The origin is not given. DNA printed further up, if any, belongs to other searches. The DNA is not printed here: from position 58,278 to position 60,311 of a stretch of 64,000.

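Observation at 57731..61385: Partial Tad-like pseudopilin locus without pilin, ATPase or platform genes; the TadG-like protein is unusually Cys-rich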

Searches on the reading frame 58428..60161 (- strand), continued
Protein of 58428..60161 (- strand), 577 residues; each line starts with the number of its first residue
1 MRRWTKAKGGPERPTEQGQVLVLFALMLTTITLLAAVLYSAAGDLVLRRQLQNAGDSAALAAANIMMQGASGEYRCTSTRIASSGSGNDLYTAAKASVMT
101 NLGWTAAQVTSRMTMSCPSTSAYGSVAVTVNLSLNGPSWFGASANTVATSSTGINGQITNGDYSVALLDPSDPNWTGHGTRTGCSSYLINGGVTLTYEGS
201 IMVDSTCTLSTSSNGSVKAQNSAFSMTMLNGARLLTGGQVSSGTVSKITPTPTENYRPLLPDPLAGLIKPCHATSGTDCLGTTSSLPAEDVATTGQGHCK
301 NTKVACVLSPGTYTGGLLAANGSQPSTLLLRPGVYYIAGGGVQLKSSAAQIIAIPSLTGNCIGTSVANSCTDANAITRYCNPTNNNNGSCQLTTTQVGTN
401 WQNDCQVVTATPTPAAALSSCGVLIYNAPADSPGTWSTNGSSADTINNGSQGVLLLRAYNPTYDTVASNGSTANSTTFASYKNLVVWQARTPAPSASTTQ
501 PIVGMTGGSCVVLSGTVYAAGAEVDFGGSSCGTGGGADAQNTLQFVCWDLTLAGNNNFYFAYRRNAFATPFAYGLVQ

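Call 26: find_related_loci(query=A1, collection=genome_contigs, flank=10000)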
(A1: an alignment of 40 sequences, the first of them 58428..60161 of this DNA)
Query A1 (577 aa) in genome_contigs; peptide patterns used: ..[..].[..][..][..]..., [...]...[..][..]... (x = any residue, [..] = any of these).
26 stretches matched a pattern; 19 encode a relative of the query (tblastn E <= 1e-3); 19 distinct loci.
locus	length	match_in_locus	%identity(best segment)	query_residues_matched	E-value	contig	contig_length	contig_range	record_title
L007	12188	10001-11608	54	12-577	2e-172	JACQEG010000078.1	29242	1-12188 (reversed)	MAG: Chloroflexi bacterium isolate NC_groundwater_1015_Pr1_S-0.65um_72_24 Montesol18_Sp65_coassembly_scaffold_561705, wh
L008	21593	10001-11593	56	12-577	3e-165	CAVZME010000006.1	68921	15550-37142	MAG: uncultured Chloroflexia bacterium isolate MFD02159.bin.2.67 genome assembly, contig: contig_41314, whole genome sho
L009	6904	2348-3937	52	16-577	3e-166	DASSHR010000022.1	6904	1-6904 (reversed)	MAG TPA_asm: Candidatus Limnocylindrales bacterium isolate SMAG_U1066 k141_110087, whole genome shotgun sequence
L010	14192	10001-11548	47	12-577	6e-136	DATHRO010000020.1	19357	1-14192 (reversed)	MAG TPA_asm: Candidatus Deferrimicrobiaceae bacterium isolate SMAG_U16027 k141_383668, whole genome shotgun sequence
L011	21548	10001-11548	48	12-577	6e-135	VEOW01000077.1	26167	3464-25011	MAG: Chloroflexi bacterium isolate MnB_4 Mn-Chloroflexi-1_151452, whole genome shotgun sequence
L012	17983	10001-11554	43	1-577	3e-122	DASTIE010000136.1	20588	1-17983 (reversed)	MAG TPA_asm: Candidatus Limnocylindrales bacterium isolate SMAG_U877 k141_1062871, whole genome shotgun sequence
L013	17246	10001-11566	46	5-577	2e-118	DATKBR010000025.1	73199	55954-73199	MAG TPA_asm: Candidatus Limnocylindria bacterium isolate SMAG_U14425 k141_3688778, whole genome shotgun sequence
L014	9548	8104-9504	45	2-526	6e-105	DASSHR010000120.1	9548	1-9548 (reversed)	MAG TPA_asm: Candidatus Limnocylindrales bacterium isolate SMAG_U1066 k141_122184, whole genome shotgun sequence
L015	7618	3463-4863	35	18-577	8e-69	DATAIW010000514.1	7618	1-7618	MAG TPA_asm: Candidatus Limnocylindrales bacterium isolate SMAG_U6894 k141_261185, whole genome shotgun sequence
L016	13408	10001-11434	36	12-577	7e-65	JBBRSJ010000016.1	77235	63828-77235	MAG: Candidatus Limnocylindrales bacterium isolate La2_metabat2.049 La2_metabat2.049_K_162034L77235_cov_73.3275, whole g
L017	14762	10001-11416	34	13-577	6e-62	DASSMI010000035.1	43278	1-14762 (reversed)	MAG TPA_asm: Candidatus Limnocylindrales bacterium isolate SMAG_U1194 k141_639500, whole genome shotgun sequence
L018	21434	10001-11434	33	11-577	4e-58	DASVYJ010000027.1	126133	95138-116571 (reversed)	MAG TPA_asm: Candidatus Limnocylindrales bacterium isolate SMAG_U2599 k141_432166, whole genome shotgun sequence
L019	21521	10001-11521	33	15-577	2e-58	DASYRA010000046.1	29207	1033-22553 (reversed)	MAG TPA_asm: Candidatus Limnocylindria bacterium isolate SMAG_U4499 k141_2788348, whole genome shotgun sequence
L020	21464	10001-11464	34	11-577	6e-57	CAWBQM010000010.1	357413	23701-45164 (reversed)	MAG: uncultured Chloroflexia bacterium isolate MFD01721.bin.2.83 genome assembly, contig: contig_7681, whole genome shot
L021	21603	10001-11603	64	12-577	6e-75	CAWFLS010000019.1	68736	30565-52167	MAG: uncultured Chloroflexia bacterium isolate MFD00392.bin.2.138 genome assembly, contig: contig_87120, whole genome sh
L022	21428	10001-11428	33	13-577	1e-48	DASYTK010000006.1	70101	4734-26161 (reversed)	MAG TPA_asm: Candidatus Limnocylindrales bacterium isolate SMAG_U4565 k141_789951, whole genome shotgun sequence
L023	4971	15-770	33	261-577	5e-30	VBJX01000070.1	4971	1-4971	MAG: Chloroflexi bacterium isolate CF_167 14_1009_16_40cm_scaffold_44450, whole genome shotgun sequence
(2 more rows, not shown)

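Call 28: predict_structure(alignment_id=A1)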
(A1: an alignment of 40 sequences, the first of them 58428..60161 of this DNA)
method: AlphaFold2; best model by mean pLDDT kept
length: 577 residues; sequences in the alignment: 40
mean_pLDDT: 79.6   pTM: 0.69
mean pLDDT of the five models: 79.6, 79.6, 77.1, 76.0, 70.2
residues with pLDDT >= 90: 163; 70-90: 283; 50-70: 100; < 50: 31
segments of 3 or more residues with pLDDT < 50: 1-3, 160-162, 408-417, 532-539
pLDDT, mean of each block of 10 residues (from residue 1): 50 63 88 84 88 94 73 76 89 95 93 88 77 86 83 72 55 57 74 71 85 86 82 85 90 86 83 88 88 79 90 92 89 94 88 89 74 92 87 88 70 49 93 86 87 88 69 72 89 78 78 82 75 44 73 69 53 73
secondary structure, 60 per line:
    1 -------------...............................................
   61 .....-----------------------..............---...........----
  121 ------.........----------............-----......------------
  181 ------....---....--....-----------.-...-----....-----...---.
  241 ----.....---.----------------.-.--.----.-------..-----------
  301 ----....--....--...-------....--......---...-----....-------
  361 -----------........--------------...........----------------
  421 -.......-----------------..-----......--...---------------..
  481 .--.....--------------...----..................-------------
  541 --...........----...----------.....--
elements in order: H14-65 H89-102 H106-112 E113-116 E127-135 E146-157 E163-168 E187-190 E194-197 E200-203 E217-219 E225-228 E234-236 E305-308 E311-314 E317-319 E327-330 E333-338 E342-344 E350-353 H372-379 H394-404 E422-428 E453-458 E484-488 E503-505 E510-527 E543-553 E558-560 E571-575

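Call 31: search_protein_families(library=pfam, proteins=[L019:717-1592:+, L019:1596-2852:+, L019:2871-4304:+, L019:4240-5310:+, L019:5316-6233:+, L019:6235-6954:+, L019:6800-8515:+, L019:8714-9442:+, L019:8890-9963:+, L019:11666-12316:+], max_evalue=0.01)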
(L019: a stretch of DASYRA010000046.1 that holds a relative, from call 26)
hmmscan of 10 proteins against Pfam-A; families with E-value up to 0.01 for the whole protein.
L019:717-1592:+ (291 aa): 2 families
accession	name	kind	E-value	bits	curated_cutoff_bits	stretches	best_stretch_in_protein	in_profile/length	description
PF16976.10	RcpC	-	2e-09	37.8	28.8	1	112-241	4-106/114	Flp pilus assembly protein RcpC/CpaB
PF08666.17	SAF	-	2.8e-06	28.2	21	1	42-99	2-59/63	SAF domain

L019:1596-2852:+ (418 aa): 7 families
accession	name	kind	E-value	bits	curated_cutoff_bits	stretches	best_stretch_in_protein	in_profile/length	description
PF00072.30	Response_reg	-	1.4e-28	99.7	30.2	1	17-128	1-110/111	Response regulator receiver domain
PF10609.15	ParA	-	2.2e-13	50.6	27.1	1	162-216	4-57/246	NUBPL iron-transfer P-loop NTPase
PF13614.12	AAA_31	-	1.2e-12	48.5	27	1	162-324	2-167/177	AAA domain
PF01656.29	CbiA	-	2.9e-09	37.4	25.4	1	164-342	1-89/125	CobQ/CobB/MinD/ParA nucleotide binding domain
PF06564.18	CBP_BcsQ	-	1.6e-05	25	21.3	1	165-200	5-39/234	Cellulose biosynthesis protein BcsQ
PF09140.17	MipZ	-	5.7e-05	23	20.7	0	163-201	2-39/262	ATPase MipZ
PF07015.17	VirC1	-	0.0041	16.9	24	0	162-200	2-39/231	VirC1 protein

L019:2871-4304:+ (477 aa): 2 families
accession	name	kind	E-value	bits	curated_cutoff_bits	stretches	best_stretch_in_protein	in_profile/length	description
PF00437.27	T2SSE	-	7.4e-65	219.4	24.9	1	126-403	4-276/370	Type II/IV secretion system protein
PF00005.33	ABC_tran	-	0.0023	19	25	1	253-290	11-48/137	ABC transporter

L019:4240-5310:+ (356 aa): 1 family
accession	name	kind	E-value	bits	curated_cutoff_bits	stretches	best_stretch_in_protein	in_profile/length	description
PF00482.28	T2SSF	-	1.6e-14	54.4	25.2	1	182-306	2-123/125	Type II secretion system (T2SS), protein F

L019:5316-6233:+ (305 aa): 1 family
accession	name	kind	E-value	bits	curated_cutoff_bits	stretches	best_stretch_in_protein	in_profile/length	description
PF00482.28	T2SSF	-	1.6e-19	70.6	25.2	1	167-292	2-124/125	Type II secretion system (T2SS), protein F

L019:6235-6954:+ (239 aa): 2 families
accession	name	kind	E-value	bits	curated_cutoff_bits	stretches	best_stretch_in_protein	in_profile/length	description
PF00072.30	Response_reg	-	5.4e-30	104.3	30.2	1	10-118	2-111/111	Response regulator receiver domain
PF00486.34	Trans_reg_C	-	3.5e-19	69.1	26.2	1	154-227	4-77/77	Transcriptional regulatory protein, C terminal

L019:6800-8515:+ (571 aa): 2 families
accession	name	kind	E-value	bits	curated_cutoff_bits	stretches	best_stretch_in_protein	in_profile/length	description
PF02518.31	HATPase_c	-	4.4e-24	85.5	26.4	1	430-545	2-110/111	Histidine kinase-, DNA gyrase B-, and HSP90-like ATPase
PF00512.31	HisKA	-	9.8e-15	54.8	26.9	1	322-385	2-64/66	His Kinase A (phospho-acceptor) domain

L019:8714-9442:+ (242 aa): 1 family
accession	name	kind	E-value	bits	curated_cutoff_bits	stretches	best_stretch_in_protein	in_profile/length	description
PF07811.17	TadE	-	2.8e-11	43.8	22.9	1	92-133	1-42/43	TadE-like protein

L019:8890-9963:+ (357 aa): 2 families
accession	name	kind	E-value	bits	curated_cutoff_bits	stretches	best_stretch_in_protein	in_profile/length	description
PF07811.17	TadE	-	3.1e-16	59.6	22.9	1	192-234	1-43/43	TadE-like protein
PF09977.15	Tad_C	-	0.00085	20.7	22.1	1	279-352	19-92/93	Putative Tad-like Flp pilus-assembly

L019:11666-12316:+ (216 aa): 2 families
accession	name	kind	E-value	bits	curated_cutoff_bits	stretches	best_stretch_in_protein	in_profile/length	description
PF18912.6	DZR_2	-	1.8e-05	24.9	27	1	3-35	1-36/56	Double zinc ribbon domain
PF00156.33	Pribosyltran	-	0.0059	16.4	26.3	0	179-207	90-118/158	Phosphoribosyl transferase domain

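Call 32: fold_search(model_id=the predicted structure, library=pdb)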
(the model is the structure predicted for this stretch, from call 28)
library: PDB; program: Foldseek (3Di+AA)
matches with E <= 10: 71; with E <= 0.001: 0
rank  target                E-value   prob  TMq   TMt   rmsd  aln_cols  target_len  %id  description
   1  6qvi_C                1.2e-02  0.10  0.12  0.13  24.1       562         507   10  Crystal structure of competence-associated pilin ComZ from Thermus thermophilus (released 2019-05-29)
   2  6qvi_A                1.3e-01  0.10  0.17  0.19  16.9       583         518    9  Crystal structure of competence-associated pilin ComZ from Thermus thermophilus (released 2019-05-29)
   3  9fk5_E                2.5e-01  0.15  0.09  0.14  20.6       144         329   10  Zebrafish Betaglycan Orphan Domain (zfBGo) in complex with TGF-B3 and extracellular domains of TGFBRI and TGFBRII (released 2025-03-12)
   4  9b9f_E                3.2e-01  0.08  0.07  0.12  18.5       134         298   14  Zebrafish Betaglycan Orphan Domain (zfBGo) in complex with TGF-B3 and extracellular domains of TGFBRI and TGFBRII (released 2025-03-12)
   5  5awf_E                1.4e+00  0.01  0.07  0.09  21.1       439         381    6  Crystal structure of SufB-SufC-SufD complex from Escherichia coli (released 2015-11-11)
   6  9b9f_J                1.6e+00  0.02  0.07  0.10  21.0       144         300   11  Zebrafish Betaglycan Orphan Domain (zfBGo) in complex with TGF-B3 and extracellular domains of TGFBRI and TGFBRII (released 2025-03-12)
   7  6mzp_A                1.9e+00  0.10  0.10  0.17  17.7       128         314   10  Zebrafish betaglycan orphan domain structure from orthorhombic crystal form (released 2019-08-21)
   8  1ia5_A                2.1e+00  0.01  0.10  0.13  20.9       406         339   10  POLYGALACTURONASE FROM ASPERGILLUS ACULEATUS (released 2001-09-19)
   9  3i0y_B                2.3e+00  0.02  0.05  0.14   8.1        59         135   12  Crystal structure of a putative polyketide cyclase (xcc0381) from xanthomonas campestris pv. campestris at 1.50 A reso (released 2009-07-21)
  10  8tmc_C                2.6e+00  0.05  0.05  0.08  11.3        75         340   11  Cryo-EM structure of CorA in complex with conformation-specific synthetic antibody C12 and 20 mM MgCl2, State MG20-2 (released 2025-02-12)
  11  3cqn_B                2.9e+00  0.23  0.06  0.20   2.3        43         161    9  Crystal Structure of the Lipocalin domain of Violaxanthin de-epoxidase (VDE) at pH7 (released 2009-04-21)
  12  3i0y_A                2.9e+00  0.02  0.05  0.13   8.4        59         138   12  Crystal structure of a putative polyketide cyclase (xcc0381) from xanthomonas campestris pv. campestris at 1.50 A reso (released 2009-07-21)
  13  3cqn_A                3.0e+00  0.16  0.06  0.20   6.0        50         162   10  Crystal Structure of the Lipocalin domain of Violaxanthin de-epoxidase (VDE) at pH7 (released 2009-04-21)
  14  1k5c                  3.2e+00  0.01  0.08  0.12  24.9       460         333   12  Endopolygalacturonase I from Stereum purpureum at 0.96 A resolution (released 2002-06-05)
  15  8tmd_B                4.3e+00  0.03  0.05  0.08  11.4        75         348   11  Cryo-EM structure of CorA in complex with conformation-specific synthetic antibody C18 and 100 uM MgCl2, State MG0.1-1 (released 2025-02-12)
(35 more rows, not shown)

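Call 60: find_related_loci(query=L019:2871-4304:+, collection=metagenome_contigs, flank=10000)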
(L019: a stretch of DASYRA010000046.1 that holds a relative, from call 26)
Query L019:2871-4304:+ (477 aa) in metagenome_contigs; peptide patterns used: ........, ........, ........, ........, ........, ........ (x = any residue, [..] = any of these).
600 stretches matched a pattern (row limit reached: there are more); 600 encode a relative of the query (tblastn E <= 1e-3); the best 80 are kept; 80 distinct loci.
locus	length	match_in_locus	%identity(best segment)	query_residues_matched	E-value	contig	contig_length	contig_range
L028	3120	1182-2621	91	1-477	0e+0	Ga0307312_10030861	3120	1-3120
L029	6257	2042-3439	81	1-477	0e+0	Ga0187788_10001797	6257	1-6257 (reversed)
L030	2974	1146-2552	79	1-477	0e+0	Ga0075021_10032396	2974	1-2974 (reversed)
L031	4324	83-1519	67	1-474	0e+0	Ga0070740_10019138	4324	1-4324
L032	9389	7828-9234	63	1-475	0e+0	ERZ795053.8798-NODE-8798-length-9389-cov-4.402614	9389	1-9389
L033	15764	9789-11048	69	55-474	0e+0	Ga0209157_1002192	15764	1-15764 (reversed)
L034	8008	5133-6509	63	1-474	0e+0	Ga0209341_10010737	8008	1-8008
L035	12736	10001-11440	63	1-474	0e+0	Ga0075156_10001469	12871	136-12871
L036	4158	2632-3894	68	54-474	0e+0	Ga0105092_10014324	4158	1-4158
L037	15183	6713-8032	65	44-474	0e+0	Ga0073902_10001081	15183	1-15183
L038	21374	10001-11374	61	1-474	0e+0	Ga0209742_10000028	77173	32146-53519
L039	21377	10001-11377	65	1-474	0e+0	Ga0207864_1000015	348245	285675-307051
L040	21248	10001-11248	66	59-474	0e+0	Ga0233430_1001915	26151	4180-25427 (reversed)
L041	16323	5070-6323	68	57-474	0e+0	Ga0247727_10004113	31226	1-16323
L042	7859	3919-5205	66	42-474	0e+0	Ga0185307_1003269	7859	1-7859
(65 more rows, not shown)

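Call 62: find_homologous_proteins(query=L019:2871-4304:+, max_evalue=1e-50)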
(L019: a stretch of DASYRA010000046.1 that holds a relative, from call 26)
Query L019:2871-4304:+ (477 aa): 8000 proteins with E <= 1e-50 among 8000 candidates; the best 120 are listed.
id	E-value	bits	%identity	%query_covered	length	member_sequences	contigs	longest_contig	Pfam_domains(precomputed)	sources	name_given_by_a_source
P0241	0.0e+0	1041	100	100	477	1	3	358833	PF00437.27,PF27713.1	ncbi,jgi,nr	ncbi:MAG TPA: CpaF family protein [Candidatus Limnocylindria bacterium]|jgi:pilus assembly protein C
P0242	0.0e+0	1030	99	100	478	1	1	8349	PF00437.27,PF27713.1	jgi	jgi:pilus assembly protein CpaF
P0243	0.0e+0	1027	99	100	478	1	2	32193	PF00437.27,PF27713.1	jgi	jgi:pilus assembly protein CpaF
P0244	0.0e+0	1026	99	100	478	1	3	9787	PF00437.27,PF27713.1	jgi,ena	-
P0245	0.0e+0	1025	99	100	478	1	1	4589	PF00437.27,PF27713.1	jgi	jgi:pilus assembly protein CpaF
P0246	0.0e+0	1024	99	100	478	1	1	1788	PF00437.27,PF27713.1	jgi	-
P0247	0.0e+0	1023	98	100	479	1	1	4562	PF00437.27,PF27713.1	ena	-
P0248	0.0e+0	1023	98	100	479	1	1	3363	PF00437.27,PF27713.1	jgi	jgi:pilus assembly protein CpaF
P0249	0.0e+0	1022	98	100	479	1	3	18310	PF00437.27,PF27713.1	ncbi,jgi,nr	ncbi:MAG TPA: CpaF family protein [Methylomirabilota bacterium]|nr:CpaF family protein [Methylomirab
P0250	0.0e+0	1021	99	100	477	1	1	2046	PF00437.27,PF27713.1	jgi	-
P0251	0.0e+0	1021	98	100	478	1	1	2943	PF00437.27,PF27713.1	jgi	-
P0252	0.0e+0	1021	98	100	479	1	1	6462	PF00437.27,PF27713.1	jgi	jgi:pilus assembly protein CpaF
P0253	0.0e+0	1021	98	100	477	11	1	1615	PF00437.27,PF27713.1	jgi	-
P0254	0.0e+0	1020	98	100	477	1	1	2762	PF00437.27,PF27713.1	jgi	jgi:pilus assembly protein CpaF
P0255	0.0e+0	1020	98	100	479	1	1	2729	PF00437.27,PF27713.1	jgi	-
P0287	3.8e-292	987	95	100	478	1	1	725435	PF00437.27,PF27713.1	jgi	jgi:pilus assembly protein CpaF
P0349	7.5e-283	956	91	100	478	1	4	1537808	PF00437.27,PF27713.1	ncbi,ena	-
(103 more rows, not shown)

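Call 63: find_encoding_contigs(protein=P0349, flank=10000, max_places=1)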
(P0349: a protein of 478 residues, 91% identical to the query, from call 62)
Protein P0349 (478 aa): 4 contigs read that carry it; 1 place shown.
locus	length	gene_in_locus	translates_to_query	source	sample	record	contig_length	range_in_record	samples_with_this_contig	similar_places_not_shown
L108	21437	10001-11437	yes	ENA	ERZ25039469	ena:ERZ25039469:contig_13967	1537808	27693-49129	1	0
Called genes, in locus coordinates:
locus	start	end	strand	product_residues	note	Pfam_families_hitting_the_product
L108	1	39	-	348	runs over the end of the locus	PF00082:Peptidase_S8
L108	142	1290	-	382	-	PF09594:GT87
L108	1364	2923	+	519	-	-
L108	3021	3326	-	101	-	-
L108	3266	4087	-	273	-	-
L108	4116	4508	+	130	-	-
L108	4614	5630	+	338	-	PF07730:HisKA_3, PF02518:HATPase_c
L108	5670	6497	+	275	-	PF00072:Response_reg, PF00196:GerE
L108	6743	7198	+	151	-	PF00226:DnaJ, PF20600:ExoX-like_C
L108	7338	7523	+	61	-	PF04964:Flp_Fap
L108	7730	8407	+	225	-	PF08666:SAF (weak)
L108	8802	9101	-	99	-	-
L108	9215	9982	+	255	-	PF01656:CbiA, PF10609:ParA, PF13614:AAA_31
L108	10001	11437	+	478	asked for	PF00437:T2SSE, PF27713:UCP018868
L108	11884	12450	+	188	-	PF00482:T2SSF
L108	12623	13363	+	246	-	PF00482:T2SSF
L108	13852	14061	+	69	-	PF00486:Trans_reg_C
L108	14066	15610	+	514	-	PF00512:HisKA, PF02518:HATPase_c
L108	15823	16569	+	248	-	-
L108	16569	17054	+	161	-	PF07811:TadE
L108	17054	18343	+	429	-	-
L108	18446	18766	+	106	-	PF02643:DUF192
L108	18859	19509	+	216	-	PF18912:DZR_2 (weak)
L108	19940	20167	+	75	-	PF16321:Ribosom_S30AE_C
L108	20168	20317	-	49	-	-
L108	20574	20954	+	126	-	-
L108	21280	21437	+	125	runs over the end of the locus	-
